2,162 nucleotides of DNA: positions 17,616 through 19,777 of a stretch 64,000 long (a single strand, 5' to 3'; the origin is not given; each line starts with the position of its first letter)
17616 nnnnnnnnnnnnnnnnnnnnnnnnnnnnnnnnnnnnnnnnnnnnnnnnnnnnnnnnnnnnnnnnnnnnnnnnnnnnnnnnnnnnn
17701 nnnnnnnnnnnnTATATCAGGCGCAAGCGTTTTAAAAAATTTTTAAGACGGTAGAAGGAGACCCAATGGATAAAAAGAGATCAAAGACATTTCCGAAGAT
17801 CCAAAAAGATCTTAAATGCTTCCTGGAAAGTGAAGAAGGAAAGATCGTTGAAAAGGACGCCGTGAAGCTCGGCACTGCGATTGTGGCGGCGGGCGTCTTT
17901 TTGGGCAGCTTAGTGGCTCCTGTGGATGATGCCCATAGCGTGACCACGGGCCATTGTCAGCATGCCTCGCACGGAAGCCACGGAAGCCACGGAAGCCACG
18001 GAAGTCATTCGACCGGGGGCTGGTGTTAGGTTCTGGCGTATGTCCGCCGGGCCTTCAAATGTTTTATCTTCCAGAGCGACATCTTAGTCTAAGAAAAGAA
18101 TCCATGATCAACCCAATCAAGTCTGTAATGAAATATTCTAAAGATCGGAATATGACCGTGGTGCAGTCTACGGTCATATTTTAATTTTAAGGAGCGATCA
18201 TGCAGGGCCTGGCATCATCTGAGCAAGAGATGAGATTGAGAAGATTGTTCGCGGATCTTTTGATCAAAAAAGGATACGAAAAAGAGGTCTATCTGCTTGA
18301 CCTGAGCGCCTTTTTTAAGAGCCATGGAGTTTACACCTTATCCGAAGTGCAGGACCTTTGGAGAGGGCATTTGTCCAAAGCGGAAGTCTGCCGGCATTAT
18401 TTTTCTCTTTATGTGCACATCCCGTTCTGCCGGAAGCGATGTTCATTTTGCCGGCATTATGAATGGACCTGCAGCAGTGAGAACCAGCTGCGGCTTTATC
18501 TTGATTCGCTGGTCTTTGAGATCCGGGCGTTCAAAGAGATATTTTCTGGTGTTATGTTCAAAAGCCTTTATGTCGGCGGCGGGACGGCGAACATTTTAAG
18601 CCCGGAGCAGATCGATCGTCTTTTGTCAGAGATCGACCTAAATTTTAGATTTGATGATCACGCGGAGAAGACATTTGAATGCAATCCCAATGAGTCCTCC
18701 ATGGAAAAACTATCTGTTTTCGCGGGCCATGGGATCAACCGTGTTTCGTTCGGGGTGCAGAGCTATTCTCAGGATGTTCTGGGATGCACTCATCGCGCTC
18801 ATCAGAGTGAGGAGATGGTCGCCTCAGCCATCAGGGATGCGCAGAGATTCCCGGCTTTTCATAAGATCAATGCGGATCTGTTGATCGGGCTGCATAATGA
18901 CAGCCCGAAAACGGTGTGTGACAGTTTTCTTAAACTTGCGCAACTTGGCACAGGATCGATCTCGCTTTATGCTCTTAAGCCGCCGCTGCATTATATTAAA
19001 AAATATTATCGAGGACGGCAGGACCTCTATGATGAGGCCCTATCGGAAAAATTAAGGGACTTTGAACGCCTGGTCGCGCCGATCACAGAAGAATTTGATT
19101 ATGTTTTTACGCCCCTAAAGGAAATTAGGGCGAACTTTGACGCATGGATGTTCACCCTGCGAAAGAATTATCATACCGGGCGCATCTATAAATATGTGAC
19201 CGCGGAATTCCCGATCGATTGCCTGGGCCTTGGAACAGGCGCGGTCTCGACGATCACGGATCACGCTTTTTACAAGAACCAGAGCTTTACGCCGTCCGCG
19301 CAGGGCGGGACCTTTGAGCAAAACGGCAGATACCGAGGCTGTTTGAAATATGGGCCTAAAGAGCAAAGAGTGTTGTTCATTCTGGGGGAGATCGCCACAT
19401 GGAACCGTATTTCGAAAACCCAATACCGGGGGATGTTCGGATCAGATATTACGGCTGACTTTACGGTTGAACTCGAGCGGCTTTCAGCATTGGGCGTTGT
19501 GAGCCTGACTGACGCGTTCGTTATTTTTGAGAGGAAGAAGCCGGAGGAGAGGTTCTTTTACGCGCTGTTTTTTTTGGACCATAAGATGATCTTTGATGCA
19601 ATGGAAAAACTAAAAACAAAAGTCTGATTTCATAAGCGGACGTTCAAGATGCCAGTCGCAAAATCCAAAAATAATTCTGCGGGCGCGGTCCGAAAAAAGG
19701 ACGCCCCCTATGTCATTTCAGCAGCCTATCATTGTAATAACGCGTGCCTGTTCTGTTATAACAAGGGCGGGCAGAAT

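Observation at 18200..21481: HemN-like rSAM plus an rSAM fused to a HisC-like PLP aminotransferase domain next to the HxS peptide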

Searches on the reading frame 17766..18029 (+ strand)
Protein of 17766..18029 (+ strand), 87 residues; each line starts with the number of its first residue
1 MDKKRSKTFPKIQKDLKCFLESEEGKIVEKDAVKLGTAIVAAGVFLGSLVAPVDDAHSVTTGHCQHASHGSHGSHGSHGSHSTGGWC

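Call 3: search_protein_families(library=pfam, proteins=[window:17766-18029:+], max_evalue=0.01)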
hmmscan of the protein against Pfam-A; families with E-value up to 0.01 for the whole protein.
window:17766-18029:+ (87 aa): 0 families

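Call 4: search_protein_families(library=ncbifam, proteins=[window:17766-18029:+], max_evalue=0.01)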
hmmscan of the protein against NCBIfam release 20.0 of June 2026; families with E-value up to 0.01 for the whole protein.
window:17766-18029:+ (87 aa): 3 families
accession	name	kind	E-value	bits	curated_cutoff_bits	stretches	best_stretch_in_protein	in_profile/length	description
NF038309.1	HisXaaSer_A3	equivalog_domain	1.3e-13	50.5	65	1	9-82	2-77/81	His-Xaa-Ser repeat protein HxsA3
NF038313.3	HisXaaSer_A4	exception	1.6e-08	35.3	55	1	9-82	2-79/93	His-Xaa-Ser repeat protein HxsA4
TIGR03979.1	His_Ser_Rich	equivalog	8.7e-05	22.6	121.65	1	55-85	49-79/190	His-Xaa-Ser repeat protein HxsA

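Call 44: search_protein_families(library=padloc, proteins=[window:17766-18029:+], max_evalue=0.001)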
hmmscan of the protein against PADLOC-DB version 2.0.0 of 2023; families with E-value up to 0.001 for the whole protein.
window:17766-18029:+ (87 aa): 0 families

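Call 71: find_homologous_proteins(query=window:17766-18026:+, max_evalue=0.001)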
Query window:17766-18026:+ (87 aa): 132 proteins with E <= 0.001 among 369 candidates; the best 120 are listed.
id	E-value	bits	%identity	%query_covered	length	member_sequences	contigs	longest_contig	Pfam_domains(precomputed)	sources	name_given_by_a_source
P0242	5.0e-27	111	67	66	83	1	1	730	-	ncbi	-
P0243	2.6e-22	96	54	78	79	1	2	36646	-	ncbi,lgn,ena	-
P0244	5.5e-22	95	57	62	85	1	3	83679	-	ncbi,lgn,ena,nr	ncbi:MAG: hypothetical protein KAJ18_04060 [Candidatus Omnitrophica bacterium]|nr:hypothetical prote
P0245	5.6e-21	92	56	100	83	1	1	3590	-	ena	-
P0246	2.1e-20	90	56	71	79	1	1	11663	-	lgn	-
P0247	5.3e-19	86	51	95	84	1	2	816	-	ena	-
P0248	6.3e-19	85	53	100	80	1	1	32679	-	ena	-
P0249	7.1e-19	85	52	84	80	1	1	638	-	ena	-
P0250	3.6e-18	83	53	100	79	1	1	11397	-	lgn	-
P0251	2.6e-17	80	56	86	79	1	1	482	-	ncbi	-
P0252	2.8e-17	80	53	95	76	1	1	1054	-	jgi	jgi:hypothetical protein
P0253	4.7e-17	79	37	94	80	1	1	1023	-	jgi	jgi:hypothetical protein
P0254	7.0e-17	79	47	67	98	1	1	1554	-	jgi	jgi:hypothetical protein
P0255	7.7e-17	79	48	77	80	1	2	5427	-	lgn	-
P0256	7.9e-17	79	54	87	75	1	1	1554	-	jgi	jgi:hypothetical protein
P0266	1.0e-14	72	38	83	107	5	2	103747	-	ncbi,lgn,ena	-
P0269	1.3e-14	72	49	98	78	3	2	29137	-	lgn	-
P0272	1.6e-14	71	49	90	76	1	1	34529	-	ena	-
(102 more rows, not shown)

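Call 73: find_encoding_contigs(protein=P0244, flank=10000, max_places=1)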
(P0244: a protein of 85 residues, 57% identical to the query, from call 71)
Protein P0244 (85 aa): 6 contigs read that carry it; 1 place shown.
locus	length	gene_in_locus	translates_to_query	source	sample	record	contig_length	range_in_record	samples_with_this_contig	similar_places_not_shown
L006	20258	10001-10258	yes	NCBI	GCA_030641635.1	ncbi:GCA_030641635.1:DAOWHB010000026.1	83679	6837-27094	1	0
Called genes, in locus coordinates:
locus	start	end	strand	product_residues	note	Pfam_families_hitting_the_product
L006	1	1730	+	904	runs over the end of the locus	PF00133:tRNA-synt_1, PF01406:tRNA-synt_1e (faint), PF09334:tRNA-synt_1g, PF13603:tRNA-synt_1_2, PF08264:Anticodon_1, PF10458:Val_tRNA-synt_C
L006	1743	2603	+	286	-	PF02749:QRPTase_N, PF01729:QRPTase_C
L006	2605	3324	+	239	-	-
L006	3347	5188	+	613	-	PF02517:Rce1-like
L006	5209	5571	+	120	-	-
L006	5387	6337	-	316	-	-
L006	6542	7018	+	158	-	PF27806:HxsD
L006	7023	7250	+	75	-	-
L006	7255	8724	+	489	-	PF04055:Radical_SAM, PF13353:Fer4_12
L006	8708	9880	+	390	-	PF04055:Radical_SAM, PF13353:Fer4_12 (weak)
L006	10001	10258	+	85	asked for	-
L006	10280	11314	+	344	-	-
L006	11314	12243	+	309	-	-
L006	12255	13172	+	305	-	PF19156:DUF5838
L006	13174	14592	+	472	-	PF02310:B12-binding, PF04055:Radical_SAM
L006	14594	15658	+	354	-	PF04055:Radical_SAM, PF13353:Fer4_12 (weak)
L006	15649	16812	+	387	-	PF04055:Radical_SAM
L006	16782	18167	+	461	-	PF04055:Radical_SAM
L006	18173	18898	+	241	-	PF01902:Diphthami_syn_2_N, PF28410:Diphthami_syn_2_C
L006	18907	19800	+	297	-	PF04055:Radical_SAM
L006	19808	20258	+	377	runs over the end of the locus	PF04055:Radical_SAM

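Call 74: find_encoding_contigs(protein=P0243, flank=10000, max_places=1)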
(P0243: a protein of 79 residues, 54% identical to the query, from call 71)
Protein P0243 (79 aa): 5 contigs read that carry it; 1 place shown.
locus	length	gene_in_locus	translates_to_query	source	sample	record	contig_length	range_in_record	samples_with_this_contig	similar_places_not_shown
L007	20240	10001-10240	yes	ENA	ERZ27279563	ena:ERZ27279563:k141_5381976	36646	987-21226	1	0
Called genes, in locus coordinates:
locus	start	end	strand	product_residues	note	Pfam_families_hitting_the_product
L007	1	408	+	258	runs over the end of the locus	-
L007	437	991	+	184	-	PF28549:NDPSase_N, PF00293:NUDIX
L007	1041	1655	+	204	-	PF24894:Hexapep_GlmU (faint), PF14602:Hexapep_2 (faint), PF25084:LbH_EIF2B, PF25087:GMPPB_C, PF00132:Hexapep, PF25087:GMPPB_C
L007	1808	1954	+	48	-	-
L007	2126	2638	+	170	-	PF01661:Macro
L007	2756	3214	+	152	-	PF02130:YbeY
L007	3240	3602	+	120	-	PF01219:DAGK_prokar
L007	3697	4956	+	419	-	PF11104:PilM_2 (weak), PF02491:SHS2_FTSA, PF06277:EutA (weak), PF06723:MreB_Mbl, PF14450:FtsA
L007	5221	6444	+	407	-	PF00091:Tubulin, PF12327:FtsZ_C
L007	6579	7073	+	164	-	PF27806:HxsD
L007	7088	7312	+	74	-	-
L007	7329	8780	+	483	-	PF13353:Fer4_12, PF04055:Radical_SAM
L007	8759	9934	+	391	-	PF13353:Fer4_12 (weak), PF04055:Radical_SAM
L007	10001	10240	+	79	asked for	-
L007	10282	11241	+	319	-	-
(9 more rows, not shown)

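Call 75: find_encoding_contigs(protein=P0248, flank=10000, max_places=1)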
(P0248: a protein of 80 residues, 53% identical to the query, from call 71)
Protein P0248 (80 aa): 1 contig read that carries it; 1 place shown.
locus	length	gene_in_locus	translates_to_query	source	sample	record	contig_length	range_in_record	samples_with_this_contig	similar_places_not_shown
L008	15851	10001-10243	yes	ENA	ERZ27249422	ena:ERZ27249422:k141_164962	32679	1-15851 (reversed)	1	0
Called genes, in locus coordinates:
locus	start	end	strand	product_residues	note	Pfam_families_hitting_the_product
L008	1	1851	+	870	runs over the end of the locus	PF00690:Cation_ATPase_N, PF00122:E1-E2_ATPase, PF00702:Hydrolase, PF13246:Cation_ATPase, PF08282:Hydrolase_3 (weak), PF00689:Cation_ATPase_C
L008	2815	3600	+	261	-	-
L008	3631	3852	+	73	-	-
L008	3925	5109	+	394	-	PF00266:Aminotran_5, PF01212:Beta_elim_lyase (weak)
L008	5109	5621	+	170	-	PF01592:NifU_N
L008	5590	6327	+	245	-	PF08022:FAD_binding_8 (weak), PF00175:NAD_binding_1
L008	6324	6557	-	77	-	PF12837:Fer4_6 (weak), PF13237:Fer4_10 (weak), PF00037:Fer4 (weak), PF13459:Fer4_15, PF13370:Fer4_13, PF12838:Fer4_7 (weak)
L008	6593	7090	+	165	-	PF27806:HxsD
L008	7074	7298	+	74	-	-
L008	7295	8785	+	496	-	PF13353:Fer4_12, PF04055:Radical_SAM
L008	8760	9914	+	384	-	PF04055:Radical_SAM, PF13353:Fer4_12 (weak)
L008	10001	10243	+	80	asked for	-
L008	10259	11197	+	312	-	-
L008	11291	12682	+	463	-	PF04055:Radical_SAM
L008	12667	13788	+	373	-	PF04055:Radical_SAM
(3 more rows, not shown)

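Call 86: find_encoding_contigs(protein=P0266, flank=10000, max_places=1)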
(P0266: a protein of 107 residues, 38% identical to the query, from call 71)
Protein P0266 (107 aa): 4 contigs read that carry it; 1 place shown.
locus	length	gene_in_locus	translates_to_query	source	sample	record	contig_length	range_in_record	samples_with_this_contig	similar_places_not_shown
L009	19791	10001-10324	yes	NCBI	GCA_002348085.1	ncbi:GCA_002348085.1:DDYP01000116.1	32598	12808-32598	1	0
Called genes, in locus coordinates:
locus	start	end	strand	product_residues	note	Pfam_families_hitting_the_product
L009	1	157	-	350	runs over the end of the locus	PF04613:LpxD, PF25084:LbH_EIF2B (faint), PF25087:GMPPB_C (faint), PF00132:Hexapep, PF14602:Hexapep_2 (faint), PF00132:Hexapep (weak)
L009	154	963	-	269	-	PF03938:OmpH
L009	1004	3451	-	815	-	PF08479:POTRA_2 (faint), PF07244:POTRA, PF01103:Omp85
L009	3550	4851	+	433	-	PF13638:PIN_4, PF02562:PhoH, PF13604:AAA_30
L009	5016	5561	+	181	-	PF00545:Ribonuclease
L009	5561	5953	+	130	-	PF01337:Barstar (weak)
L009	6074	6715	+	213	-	-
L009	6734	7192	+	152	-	PF27806:HxsD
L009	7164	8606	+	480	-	PF13353:Fer4_12 (weak), PF04055:Radical_SAM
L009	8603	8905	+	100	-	PF27806:HxsD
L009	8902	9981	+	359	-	-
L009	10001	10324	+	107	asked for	-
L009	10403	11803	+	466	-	PF04055:Radical_SAM (weak)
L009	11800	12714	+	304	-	PF04055:Radical_SAM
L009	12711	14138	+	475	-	PF04055:Radical_SAM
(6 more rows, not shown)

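Call 87: find_encoding_contigs(protein=P0272, flank=10000, max_places=1)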
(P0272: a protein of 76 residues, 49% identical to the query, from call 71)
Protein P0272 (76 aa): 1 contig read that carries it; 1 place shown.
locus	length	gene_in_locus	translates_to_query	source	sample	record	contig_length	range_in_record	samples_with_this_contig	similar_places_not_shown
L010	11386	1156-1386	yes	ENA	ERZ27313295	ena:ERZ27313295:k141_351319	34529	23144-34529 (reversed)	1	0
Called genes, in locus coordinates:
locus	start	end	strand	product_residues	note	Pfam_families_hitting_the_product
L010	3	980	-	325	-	?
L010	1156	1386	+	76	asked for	-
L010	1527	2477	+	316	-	-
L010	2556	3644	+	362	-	PF04055:Radical_SAM, PF13353:Fer4_12 (weak)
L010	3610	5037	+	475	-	PF04055:Radical_SAM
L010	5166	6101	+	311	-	-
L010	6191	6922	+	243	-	PF01902:Diphthami_syn_2_N, PF28410:Diphthami_syn_2_C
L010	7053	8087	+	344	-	PF04055:Radical_SAM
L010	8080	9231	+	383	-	PF04055:Radical_SAM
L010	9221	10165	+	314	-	PF04055:Radical_SAM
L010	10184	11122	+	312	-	PF04055:Radical_SAM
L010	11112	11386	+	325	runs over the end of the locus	-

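Call 88: find_encoding_contigs(protein=P0269, flank=10000, max_places=1)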
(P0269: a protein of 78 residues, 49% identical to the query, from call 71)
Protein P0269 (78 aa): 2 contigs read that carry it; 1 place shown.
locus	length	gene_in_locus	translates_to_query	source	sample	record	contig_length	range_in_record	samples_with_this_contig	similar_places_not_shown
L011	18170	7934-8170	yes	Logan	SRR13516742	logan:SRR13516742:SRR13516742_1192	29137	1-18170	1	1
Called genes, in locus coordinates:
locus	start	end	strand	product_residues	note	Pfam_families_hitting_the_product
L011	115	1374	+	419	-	PF11104:PilM_2 (faint), PF02491:SHS2_FTSA, PF06723:MreB_Mbl, PF14450:FtsA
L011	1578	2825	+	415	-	PF00091:Tubulin, PF12327:FtsZ_C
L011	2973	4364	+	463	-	PF20154:LNT_N, PF00795:CN_hydrolase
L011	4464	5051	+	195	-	PF27806:HxsD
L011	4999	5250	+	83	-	-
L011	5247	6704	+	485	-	PF13353:Fer4_12, PF04055:Radical_SAM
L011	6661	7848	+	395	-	PF04055:Radical_SAM, PF13353:Fer4_12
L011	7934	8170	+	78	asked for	-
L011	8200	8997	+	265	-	-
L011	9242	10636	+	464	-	PF04055:Radical_SAM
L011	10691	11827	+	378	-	PF04055:Radical_SAM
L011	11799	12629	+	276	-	-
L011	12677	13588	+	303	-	PF04055:Radical_SAM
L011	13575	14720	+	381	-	PF04055:Radical_SAM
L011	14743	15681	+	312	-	PF04055:Radical_SAM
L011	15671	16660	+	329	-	-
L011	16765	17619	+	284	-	-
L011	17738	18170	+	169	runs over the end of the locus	-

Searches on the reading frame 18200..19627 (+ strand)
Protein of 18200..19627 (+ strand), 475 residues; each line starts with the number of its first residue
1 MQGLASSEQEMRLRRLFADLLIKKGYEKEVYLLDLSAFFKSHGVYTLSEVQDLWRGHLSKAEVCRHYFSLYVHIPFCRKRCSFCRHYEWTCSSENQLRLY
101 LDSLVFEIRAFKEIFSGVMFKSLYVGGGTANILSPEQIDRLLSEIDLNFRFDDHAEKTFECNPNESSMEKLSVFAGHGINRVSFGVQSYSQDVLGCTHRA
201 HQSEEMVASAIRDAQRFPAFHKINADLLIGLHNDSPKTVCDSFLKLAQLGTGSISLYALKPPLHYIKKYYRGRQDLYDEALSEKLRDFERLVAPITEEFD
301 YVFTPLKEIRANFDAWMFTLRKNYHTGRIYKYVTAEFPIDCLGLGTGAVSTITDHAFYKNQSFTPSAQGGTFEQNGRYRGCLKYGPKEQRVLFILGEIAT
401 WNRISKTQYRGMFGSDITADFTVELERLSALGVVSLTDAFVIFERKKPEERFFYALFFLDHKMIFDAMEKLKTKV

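Call 3: search_protein_families(library=pfam, proteins=[window:18200-19627:+], max_evalue=0.01)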
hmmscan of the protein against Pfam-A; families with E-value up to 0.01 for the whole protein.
window:18200-19627:+ (475 aa): 1 family
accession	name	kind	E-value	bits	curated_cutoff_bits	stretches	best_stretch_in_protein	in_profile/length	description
PF04055.27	Radical_SAM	-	1.5e-10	41.9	29.5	1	71-230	1-153/166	Radical SAM superfamily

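Call 4: search_protein_families(library=ncbifam, proteins=[window:18200-19627:+], max_evalue=0.01)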
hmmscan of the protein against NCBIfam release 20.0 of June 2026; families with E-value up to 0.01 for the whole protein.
window:18200-19627:+ (475 aa): 19 families
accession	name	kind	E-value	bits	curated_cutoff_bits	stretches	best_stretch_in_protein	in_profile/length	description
TIGR00538.1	hemN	equivalog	5.3e-41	140.9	324.95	1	58-361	40-339/454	oxygen-independent coproporphyrinogen III oxidase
NF006067.1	PRK08208.1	equivalog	8.1e-41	140.4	380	1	64-259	32-227/427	STM4012 family radical SAM protein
TIGR00539.1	hemN_rel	equivalog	5.7e-38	131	205.4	1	69-260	2-190/361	radical SAM family heme chaperone HemW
TIGR03994.1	rSAM_HemZ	equivalog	2e-36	126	321.4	1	65-259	82-276/401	coproporphyrinogen dehydrogenase HemZ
TIGR04107.1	rSAM_HutW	equivalog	1.2e-35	123.2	400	1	48-260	22-231/419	heme anaerobic degradation radical SAM methyltransferase ChuW/HutW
NF006385.0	PRK08629.1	equivalog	1.3e-31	109.9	355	1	65-438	50-393/439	coproporphyrinogen III oxidase family protein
NF006064.0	PRK08207.2-2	equivalog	3.4e-30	105.5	504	1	66-353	143-427/465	coproporphyrinogen III oxidase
NF005133.0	PRK06582.1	equivalog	4.4e-29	101.7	597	1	60-260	4-200/390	coproporphyrinogen III oxidase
NF004567.0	PRK05904.1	equivalog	6.4e-26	91.4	355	1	69-260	8-193/353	coproporphyrinogen III oxidase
NF006061.0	PRK08207.1-4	equivalog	2.7e-22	79.2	702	1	66-356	172-462/501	coproporphyrinogen III oxidase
NF006060.0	PRK08207.1-3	equivalog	1.1e-21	77.2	653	1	67-259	149-344/477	coproporphyrinogen III oxidase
NF006066.0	PRK08207.2-5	equivalog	1.6e-20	73.2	1117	1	46-367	169-487/518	coproporphyrinogen III oxidase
NF006063.0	PRK08207.2-1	equivalog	2e-17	63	1074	1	64-259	189-386/518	coproporphyrinogen III oxidase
NF006059.0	PRK08207.1-1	equivalog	1.4e-16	60.3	1012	1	66-236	170-343/496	coproporphyrinogen III oxidase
NF006062.0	PRK08207.1-5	equivalog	1.3e-14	53.9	1007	1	67-256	148-340/476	coproporphyrinogen III oxidase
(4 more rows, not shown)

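Call 36: search_solved_structures(query=window:18200-19624:+, max_evalue=0.001)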
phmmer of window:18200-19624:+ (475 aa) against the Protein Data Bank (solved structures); distinct sequences matched with E-value up to 0.001: 2.
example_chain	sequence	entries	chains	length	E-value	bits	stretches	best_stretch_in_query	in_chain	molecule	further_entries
1olt_A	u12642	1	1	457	1.9e-31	112.8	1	67-363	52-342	OXYGEN-INDEPENDENT COPROPORPHYRINOGEN III OXIDASE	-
9p2u_A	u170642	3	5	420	1.3e-20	77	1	64-271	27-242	Radical S-adenosylmethionine methyltransferase NocN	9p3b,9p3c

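Call 44: search_protein_families(library=padloc, proteins=[window:18200-19627:+], max_evalue=0.001)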
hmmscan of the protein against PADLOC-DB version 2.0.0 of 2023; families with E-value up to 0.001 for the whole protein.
window:18200-19627:+ (475 aa): 0 families
